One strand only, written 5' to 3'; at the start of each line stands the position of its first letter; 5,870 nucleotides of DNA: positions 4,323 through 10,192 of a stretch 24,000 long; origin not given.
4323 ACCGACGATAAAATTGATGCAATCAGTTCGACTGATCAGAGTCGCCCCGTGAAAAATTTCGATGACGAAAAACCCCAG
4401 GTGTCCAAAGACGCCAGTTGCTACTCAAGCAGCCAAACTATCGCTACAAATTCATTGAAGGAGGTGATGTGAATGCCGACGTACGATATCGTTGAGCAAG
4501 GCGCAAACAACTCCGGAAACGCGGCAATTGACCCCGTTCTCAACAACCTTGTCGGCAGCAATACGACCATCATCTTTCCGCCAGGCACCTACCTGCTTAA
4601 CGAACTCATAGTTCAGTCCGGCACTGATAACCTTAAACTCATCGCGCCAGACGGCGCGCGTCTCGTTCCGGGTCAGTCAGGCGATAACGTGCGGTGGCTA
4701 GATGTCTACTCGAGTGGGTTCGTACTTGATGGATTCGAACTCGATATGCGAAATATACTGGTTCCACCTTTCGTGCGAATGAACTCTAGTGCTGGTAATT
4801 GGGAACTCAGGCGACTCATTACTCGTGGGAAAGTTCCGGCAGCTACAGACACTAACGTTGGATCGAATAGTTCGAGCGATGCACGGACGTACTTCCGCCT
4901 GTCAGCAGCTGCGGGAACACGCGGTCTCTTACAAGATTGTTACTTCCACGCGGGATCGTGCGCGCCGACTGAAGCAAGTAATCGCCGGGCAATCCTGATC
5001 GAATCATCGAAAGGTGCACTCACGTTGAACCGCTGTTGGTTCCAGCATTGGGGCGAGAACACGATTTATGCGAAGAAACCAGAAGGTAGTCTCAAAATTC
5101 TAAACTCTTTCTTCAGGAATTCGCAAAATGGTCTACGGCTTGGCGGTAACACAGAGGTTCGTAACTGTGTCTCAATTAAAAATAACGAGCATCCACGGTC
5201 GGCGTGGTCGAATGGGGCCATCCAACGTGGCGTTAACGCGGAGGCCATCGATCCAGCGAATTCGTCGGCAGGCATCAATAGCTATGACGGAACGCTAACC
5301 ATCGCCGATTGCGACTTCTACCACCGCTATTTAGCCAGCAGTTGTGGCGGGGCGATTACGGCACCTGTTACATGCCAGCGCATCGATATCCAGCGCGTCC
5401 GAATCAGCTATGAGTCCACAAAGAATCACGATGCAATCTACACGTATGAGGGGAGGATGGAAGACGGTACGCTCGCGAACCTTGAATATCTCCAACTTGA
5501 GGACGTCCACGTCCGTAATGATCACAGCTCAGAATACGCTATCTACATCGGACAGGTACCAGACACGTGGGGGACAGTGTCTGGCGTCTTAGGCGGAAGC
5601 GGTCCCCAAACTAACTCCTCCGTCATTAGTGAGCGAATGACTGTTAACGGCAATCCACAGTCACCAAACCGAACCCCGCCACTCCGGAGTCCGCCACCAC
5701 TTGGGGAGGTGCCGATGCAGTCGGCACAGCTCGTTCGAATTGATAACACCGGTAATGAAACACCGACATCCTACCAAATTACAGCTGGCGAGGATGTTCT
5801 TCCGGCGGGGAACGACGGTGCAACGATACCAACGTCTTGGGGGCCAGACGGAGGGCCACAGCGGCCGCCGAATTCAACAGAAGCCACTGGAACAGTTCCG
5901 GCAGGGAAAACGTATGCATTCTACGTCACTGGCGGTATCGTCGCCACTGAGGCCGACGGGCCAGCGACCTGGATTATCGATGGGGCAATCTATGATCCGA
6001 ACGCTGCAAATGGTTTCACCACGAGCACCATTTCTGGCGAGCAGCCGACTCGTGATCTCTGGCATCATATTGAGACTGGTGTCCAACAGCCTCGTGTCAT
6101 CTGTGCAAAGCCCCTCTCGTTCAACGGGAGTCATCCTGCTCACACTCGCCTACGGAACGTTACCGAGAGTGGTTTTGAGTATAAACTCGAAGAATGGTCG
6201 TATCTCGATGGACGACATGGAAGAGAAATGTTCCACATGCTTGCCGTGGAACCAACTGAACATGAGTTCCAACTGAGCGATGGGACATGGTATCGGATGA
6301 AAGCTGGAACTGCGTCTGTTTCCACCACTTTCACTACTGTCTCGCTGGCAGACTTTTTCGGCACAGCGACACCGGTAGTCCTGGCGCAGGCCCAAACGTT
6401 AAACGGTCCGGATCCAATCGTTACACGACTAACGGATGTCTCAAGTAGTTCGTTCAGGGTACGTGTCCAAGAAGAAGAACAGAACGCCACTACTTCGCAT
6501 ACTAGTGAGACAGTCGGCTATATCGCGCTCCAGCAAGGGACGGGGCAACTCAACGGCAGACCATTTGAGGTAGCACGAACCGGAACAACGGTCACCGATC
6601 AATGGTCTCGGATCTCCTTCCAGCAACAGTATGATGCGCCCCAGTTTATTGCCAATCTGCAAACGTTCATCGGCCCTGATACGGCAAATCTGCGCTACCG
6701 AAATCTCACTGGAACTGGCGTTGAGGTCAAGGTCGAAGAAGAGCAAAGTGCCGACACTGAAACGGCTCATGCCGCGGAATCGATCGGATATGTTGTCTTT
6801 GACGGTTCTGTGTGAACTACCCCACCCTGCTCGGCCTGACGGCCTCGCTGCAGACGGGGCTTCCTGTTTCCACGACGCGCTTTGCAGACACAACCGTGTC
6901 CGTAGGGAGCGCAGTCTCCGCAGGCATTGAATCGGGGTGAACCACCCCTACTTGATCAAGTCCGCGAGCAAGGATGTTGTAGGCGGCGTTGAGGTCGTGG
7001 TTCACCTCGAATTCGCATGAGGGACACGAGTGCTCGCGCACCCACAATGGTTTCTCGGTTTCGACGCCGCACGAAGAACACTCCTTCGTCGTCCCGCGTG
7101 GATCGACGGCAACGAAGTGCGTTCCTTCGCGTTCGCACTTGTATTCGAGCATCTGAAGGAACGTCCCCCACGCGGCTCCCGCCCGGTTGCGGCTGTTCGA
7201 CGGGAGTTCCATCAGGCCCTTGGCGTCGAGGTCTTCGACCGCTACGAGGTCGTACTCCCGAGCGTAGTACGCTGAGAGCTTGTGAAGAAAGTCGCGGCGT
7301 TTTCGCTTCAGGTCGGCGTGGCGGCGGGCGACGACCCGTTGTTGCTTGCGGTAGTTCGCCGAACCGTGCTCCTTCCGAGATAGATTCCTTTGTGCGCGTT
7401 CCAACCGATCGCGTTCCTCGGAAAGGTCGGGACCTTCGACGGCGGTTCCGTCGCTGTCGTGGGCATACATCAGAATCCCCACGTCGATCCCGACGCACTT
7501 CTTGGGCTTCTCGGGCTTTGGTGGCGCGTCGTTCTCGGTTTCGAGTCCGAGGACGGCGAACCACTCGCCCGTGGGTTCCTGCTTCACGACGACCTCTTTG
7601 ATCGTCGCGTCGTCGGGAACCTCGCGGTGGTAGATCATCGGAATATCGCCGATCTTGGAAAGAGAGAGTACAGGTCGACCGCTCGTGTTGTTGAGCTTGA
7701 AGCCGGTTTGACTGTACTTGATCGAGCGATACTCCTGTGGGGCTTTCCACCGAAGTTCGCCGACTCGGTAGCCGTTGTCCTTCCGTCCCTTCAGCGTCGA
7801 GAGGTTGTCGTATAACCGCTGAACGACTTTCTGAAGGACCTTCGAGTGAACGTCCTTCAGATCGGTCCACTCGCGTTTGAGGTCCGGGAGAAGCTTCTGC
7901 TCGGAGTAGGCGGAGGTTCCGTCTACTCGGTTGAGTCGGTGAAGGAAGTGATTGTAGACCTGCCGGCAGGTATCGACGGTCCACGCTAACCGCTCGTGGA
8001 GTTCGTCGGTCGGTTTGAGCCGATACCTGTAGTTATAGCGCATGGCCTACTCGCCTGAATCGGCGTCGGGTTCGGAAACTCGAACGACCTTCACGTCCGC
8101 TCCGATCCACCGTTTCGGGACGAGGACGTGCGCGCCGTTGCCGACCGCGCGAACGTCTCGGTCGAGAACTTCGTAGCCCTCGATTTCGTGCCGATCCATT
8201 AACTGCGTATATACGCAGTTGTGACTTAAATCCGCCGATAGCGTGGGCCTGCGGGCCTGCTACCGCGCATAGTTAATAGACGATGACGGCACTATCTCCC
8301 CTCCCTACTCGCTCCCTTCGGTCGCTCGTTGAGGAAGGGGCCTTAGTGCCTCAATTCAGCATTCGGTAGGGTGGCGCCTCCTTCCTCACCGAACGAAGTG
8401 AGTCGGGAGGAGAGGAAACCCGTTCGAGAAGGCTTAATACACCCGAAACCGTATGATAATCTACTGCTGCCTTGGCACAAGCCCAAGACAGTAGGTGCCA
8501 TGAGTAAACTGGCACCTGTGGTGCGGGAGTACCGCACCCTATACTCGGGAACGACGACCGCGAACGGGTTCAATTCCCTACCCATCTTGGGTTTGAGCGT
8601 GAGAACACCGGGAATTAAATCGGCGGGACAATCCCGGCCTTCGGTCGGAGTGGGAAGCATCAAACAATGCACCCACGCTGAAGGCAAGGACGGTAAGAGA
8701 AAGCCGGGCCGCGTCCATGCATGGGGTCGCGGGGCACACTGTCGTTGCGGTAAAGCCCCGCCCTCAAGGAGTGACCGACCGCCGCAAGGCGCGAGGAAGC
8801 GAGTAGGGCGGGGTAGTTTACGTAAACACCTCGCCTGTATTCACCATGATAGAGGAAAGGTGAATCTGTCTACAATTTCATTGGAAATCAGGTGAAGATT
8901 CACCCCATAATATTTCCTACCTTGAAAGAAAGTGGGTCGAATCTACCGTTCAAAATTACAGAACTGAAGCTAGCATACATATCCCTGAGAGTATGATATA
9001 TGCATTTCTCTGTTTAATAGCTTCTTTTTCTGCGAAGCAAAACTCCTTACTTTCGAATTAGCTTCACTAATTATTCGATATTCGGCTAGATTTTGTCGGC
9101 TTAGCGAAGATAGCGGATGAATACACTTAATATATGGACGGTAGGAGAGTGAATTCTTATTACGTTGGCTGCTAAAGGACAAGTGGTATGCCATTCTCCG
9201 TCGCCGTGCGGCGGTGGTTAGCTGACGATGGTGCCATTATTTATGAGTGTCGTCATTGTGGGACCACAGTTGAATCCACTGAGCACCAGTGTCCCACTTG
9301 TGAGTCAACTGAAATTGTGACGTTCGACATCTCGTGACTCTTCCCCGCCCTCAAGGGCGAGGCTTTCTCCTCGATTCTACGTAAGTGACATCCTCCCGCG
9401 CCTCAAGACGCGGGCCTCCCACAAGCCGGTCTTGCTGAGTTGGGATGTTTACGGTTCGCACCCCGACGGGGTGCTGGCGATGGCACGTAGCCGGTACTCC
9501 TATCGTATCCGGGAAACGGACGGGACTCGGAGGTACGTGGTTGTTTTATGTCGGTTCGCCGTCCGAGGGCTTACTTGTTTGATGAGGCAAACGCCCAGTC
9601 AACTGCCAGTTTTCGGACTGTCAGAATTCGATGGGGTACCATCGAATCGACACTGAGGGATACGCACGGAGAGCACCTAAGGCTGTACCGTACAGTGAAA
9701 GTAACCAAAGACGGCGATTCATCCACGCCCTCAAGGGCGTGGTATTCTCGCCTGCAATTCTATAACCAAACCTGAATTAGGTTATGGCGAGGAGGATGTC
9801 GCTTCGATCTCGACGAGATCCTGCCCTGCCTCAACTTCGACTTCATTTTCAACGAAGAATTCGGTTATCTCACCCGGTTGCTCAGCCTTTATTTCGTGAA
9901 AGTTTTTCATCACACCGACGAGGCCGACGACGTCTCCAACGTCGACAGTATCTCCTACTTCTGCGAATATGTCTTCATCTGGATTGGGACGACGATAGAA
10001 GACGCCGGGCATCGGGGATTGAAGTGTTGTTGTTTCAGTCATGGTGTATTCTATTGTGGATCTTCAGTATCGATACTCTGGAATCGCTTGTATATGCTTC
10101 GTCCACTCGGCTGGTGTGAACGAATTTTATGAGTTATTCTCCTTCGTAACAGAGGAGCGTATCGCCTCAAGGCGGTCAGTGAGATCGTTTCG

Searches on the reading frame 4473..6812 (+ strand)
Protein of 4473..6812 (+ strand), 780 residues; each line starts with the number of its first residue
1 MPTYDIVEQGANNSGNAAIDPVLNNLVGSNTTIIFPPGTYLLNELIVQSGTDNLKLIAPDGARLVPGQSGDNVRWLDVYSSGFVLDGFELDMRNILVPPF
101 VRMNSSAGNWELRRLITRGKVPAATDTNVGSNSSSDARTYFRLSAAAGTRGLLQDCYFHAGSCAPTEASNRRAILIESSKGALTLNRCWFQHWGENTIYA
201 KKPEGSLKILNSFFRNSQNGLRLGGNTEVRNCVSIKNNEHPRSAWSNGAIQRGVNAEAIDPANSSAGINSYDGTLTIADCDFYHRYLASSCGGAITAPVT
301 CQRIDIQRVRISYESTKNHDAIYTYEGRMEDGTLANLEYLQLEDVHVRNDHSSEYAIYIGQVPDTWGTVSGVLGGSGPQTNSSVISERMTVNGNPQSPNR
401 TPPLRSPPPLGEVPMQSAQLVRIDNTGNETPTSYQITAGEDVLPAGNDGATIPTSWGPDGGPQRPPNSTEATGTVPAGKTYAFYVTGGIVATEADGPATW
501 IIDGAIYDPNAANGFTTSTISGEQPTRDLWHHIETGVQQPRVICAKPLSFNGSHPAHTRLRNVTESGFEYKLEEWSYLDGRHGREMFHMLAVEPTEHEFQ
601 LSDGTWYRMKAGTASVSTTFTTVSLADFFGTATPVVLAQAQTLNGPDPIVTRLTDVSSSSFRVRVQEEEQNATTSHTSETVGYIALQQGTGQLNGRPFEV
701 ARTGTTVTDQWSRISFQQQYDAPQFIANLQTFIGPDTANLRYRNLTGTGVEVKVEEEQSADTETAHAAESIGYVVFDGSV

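Call 10: search_protein_families(library=pfam, proteins=[window:4473-6812:+])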
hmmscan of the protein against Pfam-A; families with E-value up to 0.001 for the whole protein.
window:4473-6812:+ (780 aa): 0 families

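Call 12: find_encoding_contigs(protein=window:4473-6812:+, flank=3000, max_places=10)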
Protein window:4473-6812:+ (780 aa): no gene with exactly this product is on record in the collection.

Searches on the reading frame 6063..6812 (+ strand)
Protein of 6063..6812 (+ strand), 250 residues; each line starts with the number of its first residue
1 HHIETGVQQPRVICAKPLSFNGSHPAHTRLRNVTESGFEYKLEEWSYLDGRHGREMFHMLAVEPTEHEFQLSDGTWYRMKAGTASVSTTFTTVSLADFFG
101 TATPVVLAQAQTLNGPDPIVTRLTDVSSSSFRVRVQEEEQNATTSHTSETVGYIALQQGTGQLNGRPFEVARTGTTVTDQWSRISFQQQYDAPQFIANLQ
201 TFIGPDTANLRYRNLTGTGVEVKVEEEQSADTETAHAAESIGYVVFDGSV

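Call 34: find_homologous_proteins(query=window:6063-6812:+)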
Query window:6063-6812:+ (250 aa): 33 proteins with E <= 0.001 among 684 candidates.
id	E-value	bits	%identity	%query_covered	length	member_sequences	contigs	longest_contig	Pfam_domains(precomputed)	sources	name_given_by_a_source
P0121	5.7e-94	332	64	100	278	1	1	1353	-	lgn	-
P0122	7.2e-89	316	62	100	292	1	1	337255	-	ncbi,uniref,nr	ncbi:hypothetical protein [Haladaptatus sp. AB643]|uniref:hypothetical protein n=1 Tax=Haladaptatus 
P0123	2.5e-87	310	66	88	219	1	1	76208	-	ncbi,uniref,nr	ncbi:hypothetical protein BG842_02145 [Haladaptatus sp. W1]|uniref:hypothetical protein n=1 Tax=Hala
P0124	1.9e-76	275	62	84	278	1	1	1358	-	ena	-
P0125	2.2e-68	248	63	80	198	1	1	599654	-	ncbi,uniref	ncbi:hypothetical protein [Haladaptatus sp. CMAA 1911]|uniref:hypothetical protein n=1 Tax=unclassif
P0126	6.8e-65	237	50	95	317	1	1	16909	PF09458.17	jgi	-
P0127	2.7e-61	225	62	40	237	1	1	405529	-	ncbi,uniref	ncbi:hypothetical protein ACFFQF_29300 [Haladaptatus pallidirubidus]|uniref:hypothetical protein n=1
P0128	2.9e-56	209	49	92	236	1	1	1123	-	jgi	jgi:hypothetical protein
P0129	2.3e-55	206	47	95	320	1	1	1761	-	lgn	-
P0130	6.9e-53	198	45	95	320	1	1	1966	-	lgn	-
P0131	1.2e-52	197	66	59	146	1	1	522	-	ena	-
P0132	1.6e-51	193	45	94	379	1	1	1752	PF09458.17,PF00041.28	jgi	jgi:hypothetical protein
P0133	1.6e-51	193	47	94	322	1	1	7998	-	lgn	-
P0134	3.0e-51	192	45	94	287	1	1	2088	-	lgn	-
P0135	3.6e-51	192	58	62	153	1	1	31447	-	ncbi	ncbi:MAG: hypothetical protein WBV42_16865, partial [Haladaptatus sp.]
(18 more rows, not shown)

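Call 36: find_encoding_contigs(protein=P0122, flank=6000, max_places=3)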
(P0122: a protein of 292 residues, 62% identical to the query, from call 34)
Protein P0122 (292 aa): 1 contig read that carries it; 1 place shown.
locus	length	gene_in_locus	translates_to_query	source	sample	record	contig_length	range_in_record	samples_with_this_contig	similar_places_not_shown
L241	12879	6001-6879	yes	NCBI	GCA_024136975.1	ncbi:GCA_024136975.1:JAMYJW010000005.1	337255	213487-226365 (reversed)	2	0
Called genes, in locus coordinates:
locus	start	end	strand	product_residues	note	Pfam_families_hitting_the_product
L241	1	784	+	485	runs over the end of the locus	-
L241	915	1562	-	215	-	PF08350:FilR1_middle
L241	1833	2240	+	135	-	PF03928:HbpS-like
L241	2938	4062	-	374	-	PF01011:PQQ (faint), PF13360:PQQ_2, PF13570:Beta-prop_ACSF4, PF13360:PQQ_2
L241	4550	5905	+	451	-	-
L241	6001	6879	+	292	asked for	-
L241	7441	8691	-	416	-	PF01594:AI-2E_transport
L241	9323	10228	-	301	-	PF00701:DHDPS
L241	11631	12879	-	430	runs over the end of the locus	PF01546:Peptidase_M20, PF07687:M20_dimer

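Call 37: find_encoding_contigs(protein=P0125, flank=6000, max_places=3)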
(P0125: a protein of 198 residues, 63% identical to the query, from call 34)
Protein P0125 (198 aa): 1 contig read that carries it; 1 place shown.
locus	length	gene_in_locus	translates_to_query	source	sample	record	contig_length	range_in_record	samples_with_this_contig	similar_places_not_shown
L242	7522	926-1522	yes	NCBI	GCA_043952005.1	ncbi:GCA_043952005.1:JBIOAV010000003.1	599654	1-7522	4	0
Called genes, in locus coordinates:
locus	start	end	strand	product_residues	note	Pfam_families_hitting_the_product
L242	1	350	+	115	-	?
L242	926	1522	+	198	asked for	-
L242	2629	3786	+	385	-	PF13439:Glyco_transf_4, PF20706:GT4-conflict, PF00534:Glycos_transf_1, PF13692:Glyco_trans_1_4, PF13524:Glyco_trans_1_2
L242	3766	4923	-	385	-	PF20706:GT4-conflict (faint), PF13439:Glyco_transf_4, PF13477:Glyco_trans_4_2 (weak), PF13579:Glyco_trans_4_4, PF00534:Glycos_transf_1, PF13692:Glyco_trans_1_4, PF13524:Glyco_trans_1_2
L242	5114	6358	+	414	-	PF13439:Glyco_transf_4, PF13579:Glyco_trans_4_4, PF00534:Glycos_transf_1, PF13692:Glyco_trans_1_4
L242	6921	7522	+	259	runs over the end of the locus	PF00884:Sulfatase (weak)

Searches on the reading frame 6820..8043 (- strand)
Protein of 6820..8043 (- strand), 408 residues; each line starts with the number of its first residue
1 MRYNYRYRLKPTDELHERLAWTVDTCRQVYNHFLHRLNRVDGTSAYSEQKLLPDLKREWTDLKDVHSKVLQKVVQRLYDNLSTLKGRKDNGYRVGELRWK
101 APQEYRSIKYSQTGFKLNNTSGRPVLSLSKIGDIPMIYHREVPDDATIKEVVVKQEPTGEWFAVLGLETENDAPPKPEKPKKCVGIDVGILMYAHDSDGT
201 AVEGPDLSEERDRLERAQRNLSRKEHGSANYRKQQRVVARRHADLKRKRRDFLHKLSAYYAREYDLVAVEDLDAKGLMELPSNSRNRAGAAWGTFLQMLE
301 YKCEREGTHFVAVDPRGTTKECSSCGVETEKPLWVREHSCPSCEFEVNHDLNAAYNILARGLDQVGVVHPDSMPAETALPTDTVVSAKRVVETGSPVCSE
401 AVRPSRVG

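Call 10: search_protein_families(library=pfam, proteins=[window:6820-8043:-])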
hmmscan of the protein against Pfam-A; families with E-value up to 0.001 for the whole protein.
window:6820-8043:- (408 aa): 3 families
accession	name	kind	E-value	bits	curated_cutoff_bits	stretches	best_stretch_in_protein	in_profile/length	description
PF07282.18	Cas12f1-like_TNB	-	1.3e-23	83.3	26.3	1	292-357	1-60/60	Cas12f1-like, TNB domain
PF01385.25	OrfB_IS605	-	8.9e-23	81.2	30.5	1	169-279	4-118/120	Probable transposase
PF12323.14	HTH_OrfB_IS605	-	3.4e-09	36.5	21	1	1-37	1-38/47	Helix-turn-helix domain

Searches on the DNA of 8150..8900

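Call 59: search_rna_families(source=window, start=8150, end=8900, threshold=evalue, max_evalue=1)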
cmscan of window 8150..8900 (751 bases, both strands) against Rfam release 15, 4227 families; matches with E-value up to 1: 2.
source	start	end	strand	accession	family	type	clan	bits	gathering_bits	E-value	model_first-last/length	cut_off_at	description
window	8751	8820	+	RF02984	DUF3800-X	Gene; sRNA;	-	22.1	38.2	0.067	1-73/73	no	DUF3800-X RNA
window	8290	8431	+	RF02042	HOTTIP_3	Gene; lncRNA;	-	11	50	0.3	198-353/353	no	HOXA transcript at the distal tip, conserved region 3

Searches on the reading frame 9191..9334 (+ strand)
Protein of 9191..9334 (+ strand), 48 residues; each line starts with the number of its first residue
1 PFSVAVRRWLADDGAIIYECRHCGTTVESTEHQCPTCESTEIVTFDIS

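Call 10: search_protein_families(library=pfam, proteins=[window:9191-9334:+])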
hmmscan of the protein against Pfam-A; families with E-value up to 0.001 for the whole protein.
window:9191-9334:+ (48 aa): 2 families
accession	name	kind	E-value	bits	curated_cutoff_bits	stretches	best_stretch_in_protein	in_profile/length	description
PF23455.1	DUF7129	-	1.2e-06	28.5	30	1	17-40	11-36/45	Domain of unknown function (DUF7129)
PF01155.25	HypA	-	0.00029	21.3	28.9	1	16-42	69-97/112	Hydrogenase/urease nickel incorporation, metallochaperone, hypA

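Call 46: search_protein_families(library=pfam, max_evalue=0.01, proteins=[window:9191-9334:+])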
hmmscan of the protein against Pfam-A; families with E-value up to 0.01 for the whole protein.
window:9191-9334:+ (48 aa): 7 families
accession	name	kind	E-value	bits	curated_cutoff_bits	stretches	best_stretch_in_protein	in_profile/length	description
PF23455.1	DUF7129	-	1.2e-06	28.5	30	1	17-40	11-36/45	Domain of unknown function (DUF7129)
PF01155.25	HypA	-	0.00029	21.3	28.9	1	16-42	69-97/112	Hydrogenase/urease nickel incorporation, metallochaperone, hypA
PF01096.23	Zn_ribbon_TFIIS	-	0.0018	18.5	21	0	32-45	1-14/39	Transcription factor S-II (TFIIS)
PF06906.16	DUF1272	-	0.0034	17.9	25.3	1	17-38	26-48/57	Protein of unknown function (DUF1272)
PF12773.13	DZR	-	0.0045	17.6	27.3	1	20-38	1-19/45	Double zinc ribbon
PF17032.10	Zn_ribbon_15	-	0.0089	17.2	28.9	1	17-37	52-72/73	zinc-ribbon family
PF07754.17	HVO_2753_ZBP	-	0.0089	16.2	33.2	0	29-43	14-28/46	Small zinc finger protein HVO_2753-like, Zn-binding pocket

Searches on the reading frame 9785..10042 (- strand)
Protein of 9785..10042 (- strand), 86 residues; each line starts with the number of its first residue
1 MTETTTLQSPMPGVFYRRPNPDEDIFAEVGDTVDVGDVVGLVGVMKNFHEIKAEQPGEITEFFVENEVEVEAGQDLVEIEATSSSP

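Call 46: search_protein_families(library=pfam, max_evalue=0.01, proteins=[window:9785-10042:-])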
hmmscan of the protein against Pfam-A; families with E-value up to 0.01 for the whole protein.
window:9785-10042:- (86 aa): 1 family
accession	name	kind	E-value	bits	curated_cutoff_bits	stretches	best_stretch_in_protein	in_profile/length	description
PF00364.28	Biotin_lipoyl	-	4.8e-14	52.4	22.1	1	6-79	2-73/73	Biotin-requiring enzyme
